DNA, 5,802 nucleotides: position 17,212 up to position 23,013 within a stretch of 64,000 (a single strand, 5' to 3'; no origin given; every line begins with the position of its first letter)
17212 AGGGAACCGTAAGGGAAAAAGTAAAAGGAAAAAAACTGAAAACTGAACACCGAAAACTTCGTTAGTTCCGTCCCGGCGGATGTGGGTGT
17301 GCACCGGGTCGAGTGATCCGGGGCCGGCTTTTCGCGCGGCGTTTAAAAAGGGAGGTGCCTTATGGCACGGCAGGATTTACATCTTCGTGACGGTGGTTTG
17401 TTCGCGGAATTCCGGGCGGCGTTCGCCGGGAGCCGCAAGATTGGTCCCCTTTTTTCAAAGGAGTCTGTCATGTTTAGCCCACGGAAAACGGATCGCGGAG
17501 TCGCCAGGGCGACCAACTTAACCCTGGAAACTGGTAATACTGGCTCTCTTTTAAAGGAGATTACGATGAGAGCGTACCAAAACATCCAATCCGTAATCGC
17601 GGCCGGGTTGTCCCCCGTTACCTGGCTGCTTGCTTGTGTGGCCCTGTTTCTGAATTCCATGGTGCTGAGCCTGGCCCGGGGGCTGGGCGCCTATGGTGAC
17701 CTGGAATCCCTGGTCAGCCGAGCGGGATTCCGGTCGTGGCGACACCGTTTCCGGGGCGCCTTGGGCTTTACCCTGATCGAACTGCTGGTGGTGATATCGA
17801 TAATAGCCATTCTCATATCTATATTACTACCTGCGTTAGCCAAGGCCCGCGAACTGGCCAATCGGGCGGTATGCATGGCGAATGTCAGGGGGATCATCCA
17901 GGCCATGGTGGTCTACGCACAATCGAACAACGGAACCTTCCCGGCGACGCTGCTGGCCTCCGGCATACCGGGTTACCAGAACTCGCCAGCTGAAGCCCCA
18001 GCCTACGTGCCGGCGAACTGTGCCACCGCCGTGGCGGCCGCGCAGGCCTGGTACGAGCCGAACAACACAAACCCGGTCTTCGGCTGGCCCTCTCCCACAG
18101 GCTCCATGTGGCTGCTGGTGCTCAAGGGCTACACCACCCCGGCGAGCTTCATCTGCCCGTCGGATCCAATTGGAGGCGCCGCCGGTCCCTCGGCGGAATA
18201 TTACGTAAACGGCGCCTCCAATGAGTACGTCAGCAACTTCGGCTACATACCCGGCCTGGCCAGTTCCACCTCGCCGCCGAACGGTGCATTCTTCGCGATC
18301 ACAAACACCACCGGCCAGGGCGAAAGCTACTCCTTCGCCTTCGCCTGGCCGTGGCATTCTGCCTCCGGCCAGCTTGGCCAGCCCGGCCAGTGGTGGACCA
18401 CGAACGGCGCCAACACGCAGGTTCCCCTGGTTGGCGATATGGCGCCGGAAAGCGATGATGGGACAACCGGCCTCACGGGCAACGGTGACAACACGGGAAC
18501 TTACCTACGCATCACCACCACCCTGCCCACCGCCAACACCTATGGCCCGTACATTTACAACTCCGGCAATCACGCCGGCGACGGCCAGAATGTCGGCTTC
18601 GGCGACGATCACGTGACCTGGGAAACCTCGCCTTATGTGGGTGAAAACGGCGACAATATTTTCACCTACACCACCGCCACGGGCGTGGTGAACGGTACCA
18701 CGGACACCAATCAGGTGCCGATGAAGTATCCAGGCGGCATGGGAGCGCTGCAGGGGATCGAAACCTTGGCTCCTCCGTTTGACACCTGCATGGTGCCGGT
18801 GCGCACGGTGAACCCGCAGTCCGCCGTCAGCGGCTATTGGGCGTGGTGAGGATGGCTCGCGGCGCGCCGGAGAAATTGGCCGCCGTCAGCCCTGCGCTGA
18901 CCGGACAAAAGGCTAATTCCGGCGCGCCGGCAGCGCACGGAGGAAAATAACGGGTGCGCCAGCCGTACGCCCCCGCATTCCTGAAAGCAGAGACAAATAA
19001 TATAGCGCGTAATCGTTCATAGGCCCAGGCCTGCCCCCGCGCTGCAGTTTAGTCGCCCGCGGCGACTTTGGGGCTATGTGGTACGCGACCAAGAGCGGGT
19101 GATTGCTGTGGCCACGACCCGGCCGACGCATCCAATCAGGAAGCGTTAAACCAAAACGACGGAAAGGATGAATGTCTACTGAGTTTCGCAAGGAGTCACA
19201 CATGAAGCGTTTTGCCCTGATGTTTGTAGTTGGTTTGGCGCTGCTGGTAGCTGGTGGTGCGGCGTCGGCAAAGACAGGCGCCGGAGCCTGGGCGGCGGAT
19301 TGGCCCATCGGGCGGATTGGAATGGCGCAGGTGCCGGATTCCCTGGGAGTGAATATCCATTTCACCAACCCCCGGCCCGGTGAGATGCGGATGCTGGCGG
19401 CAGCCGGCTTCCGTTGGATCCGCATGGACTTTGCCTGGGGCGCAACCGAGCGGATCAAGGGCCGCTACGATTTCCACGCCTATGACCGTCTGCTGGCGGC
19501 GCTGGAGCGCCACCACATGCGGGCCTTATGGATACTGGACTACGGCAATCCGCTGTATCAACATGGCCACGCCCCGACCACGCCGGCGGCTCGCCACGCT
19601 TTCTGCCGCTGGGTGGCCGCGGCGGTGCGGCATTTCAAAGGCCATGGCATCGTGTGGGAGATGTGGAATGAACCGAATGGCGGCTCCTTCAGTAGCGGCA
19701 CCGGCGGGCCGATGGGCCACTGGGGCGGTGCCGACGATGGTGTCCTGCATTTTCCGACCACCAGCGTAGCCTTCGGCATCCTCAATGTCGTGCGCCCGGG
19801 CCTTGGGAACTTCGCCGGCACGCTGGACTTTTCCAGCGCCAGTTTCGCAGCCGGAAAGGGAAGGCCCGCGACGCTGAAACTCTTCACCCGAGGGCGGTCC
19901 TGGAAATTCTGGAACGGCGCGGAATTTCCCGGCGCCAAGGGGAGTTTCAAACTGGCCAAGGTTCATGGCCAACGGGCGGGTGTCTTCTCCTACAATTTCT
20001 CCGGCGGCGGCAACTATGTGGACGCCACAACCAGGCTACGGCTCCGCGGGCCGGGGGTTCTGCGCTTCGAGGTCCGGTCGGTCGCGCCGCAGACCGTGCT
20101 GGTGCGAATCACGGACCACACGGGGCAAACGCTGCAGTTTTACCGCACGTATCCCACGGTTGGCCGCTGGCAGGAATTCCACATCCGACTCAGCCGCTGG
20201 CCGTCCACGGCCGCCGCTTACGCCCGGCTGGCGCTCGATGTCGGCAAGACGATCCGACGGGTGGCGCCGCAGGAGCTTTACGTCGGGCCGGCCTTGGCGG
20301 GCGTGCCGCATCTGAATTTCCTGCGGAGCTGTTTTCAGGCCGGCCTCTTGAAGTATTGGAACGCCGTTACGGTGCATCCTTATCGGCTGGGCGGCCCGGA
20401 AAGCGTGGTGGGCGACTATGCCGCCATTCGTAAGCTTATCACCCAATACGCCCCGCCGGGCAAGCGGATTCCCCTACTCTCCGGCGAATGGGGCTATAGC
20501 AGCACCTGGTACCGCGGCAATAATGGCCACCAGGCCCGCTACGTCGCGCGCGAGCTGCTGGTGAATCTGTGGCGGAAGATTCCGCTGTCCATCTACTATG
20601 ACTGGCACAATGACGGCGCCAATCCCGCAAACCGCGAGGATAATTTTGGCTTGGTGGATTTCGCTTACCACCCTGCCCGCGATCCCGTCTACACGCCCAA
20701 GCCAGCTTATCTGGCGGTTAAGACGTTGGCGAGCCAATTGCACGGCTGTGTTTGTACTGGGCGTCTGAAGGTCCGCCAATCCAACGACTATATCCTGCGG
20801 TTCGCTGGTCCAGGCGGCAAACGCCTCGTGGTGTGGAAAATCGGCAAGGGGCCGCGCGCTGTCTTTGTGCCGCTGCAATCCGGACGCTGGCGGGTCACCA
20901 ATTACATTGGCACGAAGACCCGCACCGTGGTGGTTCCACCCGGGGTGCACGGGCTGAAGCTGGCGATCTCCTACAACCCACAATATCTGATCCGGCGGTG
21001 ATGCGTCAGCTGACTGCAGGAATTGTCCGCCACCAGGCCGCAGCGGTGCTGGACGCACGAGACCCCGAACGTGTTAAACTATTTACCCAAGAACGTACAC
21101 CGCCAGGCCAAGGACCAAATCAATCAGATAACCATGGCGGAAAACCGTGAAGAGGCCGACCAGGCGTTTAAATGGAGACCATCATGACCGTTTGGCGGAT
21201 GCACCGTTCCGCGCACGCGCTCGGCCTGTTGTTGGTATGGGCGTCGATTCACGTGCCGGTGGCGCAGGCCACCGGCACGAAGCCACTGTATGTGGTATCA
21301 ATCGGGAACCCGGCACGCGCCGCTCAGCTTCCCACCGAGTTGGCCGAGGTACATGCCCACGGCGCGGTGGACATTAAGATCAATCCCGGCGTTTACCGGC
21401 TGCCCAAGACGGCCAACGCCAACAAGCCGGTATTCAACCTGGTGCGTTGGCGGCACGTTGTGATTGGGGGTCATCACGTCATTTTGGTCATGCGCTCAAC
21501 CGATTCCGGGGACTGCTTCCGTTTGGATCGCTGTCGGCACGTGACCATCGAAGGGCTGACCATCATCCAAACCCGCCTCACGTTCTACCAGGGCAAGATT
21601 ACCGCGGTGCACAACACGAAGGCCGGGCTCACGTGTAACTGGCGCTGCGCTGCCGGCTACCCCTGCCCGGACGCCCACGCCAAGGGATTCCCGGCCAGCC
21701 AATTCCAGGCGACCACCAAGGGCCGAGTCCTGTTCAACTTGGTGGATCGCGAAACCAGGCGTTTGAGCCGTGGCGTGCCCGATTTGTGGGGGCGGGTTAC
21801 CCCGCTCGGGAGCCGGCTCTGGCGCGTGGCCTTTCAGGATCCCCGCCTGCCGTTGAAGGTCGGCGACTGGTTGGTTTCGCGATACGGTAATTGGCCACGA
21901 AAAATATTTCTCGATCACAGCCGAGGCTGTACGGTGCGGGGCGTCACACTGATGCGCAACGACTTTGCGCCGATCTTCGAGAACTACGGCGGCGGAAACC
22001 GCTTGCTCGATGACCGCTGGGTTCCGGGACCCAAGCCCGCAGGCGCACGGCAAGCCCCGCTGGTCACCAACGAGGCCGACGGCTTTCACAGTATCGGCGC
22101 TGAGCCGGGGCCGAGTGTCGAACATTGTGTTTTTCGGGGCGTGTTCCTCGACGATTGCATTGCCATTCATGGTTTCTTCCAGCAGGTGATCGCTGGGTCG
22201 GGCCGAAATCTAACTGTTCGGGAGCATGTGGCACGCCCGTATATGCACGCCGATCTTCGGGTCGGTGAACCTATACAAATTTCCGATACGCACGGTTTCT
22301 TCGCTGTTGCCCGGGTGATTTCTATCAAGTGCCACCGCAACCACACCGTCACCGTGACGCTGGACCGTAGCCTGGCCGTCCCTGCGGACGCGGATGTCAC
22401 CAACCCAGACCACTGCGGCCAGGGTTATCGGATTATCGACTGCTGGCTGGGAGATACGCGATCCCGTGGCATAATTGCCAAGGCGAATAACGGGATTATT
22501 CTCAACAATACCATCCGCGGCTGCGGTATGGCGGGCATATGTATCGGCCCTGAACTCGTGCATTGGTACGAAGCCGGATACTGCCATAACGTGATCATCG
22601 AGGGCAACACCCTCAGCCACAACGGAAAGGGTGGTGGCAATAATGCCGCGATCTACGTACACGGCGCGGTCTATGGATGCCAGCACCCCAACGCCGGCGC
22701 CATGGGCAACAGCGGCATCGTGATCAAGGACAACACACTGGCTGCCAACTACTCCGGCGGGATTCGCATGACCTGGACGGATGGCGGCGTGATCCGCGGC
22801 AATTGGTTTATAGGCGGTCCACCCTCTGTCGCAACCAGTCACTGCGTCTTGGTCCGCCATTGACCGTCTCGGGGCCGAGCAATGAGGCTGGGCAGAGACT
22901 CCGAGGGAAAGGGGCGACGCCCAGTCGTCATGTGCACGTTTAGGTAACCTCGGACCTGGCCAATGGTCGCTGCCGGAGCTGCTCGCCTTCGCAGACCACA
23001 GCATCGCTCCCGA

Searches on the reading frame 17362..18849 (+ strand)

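Call 77: search_protein_families(library=pfam, proteins=[window:17362-18849:+], max_evalue=0.00001)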
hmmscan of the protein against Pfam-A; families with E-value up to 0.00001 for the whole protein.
window:17362-18849:+ (495 aa): 1 family
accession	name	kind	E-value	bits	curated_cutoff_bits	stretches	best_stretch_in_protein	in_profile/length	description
PF07963.17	N_methyl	-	8.7e-06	25.5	21.2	0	135-156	6-27/27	Prokaryotic N-terminal methylation motif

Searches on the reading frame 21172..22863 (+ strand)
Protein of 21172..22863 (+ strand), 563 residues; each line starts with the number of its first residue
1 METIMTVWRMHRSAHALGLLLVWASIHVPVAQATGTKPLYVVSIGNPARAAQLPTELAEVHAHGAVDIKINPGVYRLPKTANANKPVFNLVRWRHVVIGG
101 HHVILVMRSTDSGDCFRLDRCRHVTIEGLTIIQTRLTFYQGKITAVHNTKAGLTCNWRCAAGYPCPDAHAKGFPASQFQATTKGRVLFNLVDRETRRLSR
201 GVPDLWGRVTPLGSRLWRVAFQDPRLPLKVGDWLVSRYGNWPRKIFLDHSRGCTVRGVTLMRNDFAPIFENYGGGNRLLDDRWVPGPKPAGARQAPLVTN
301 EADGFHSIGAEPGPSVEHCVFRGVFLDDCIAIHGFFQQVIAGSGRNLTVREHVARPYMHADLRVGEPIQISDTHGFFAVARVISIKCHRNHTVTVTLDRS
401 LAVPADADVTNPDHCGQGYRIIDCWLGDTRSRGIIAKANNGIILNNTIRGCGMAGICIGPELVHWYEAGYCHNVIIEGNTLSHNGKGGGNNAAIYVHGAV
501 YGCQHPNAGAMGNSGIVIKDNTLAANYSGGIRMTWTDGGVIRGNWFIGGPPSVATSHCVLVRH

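Call 78: search_protein_families(library=pfam, proteins=[window:21172-22863:+], max_evalue=0.00001)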
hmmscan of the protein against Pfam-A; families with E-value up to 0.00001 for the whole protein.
window:21172-22863:+ (563 aa): 1 family
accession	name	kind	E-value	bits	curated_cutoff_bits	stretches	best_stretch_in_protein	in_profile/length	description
PF13229.12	Beta_helix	-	3.8e-06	27.1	25.9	0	420-549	12-137/158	Right handed beta helix region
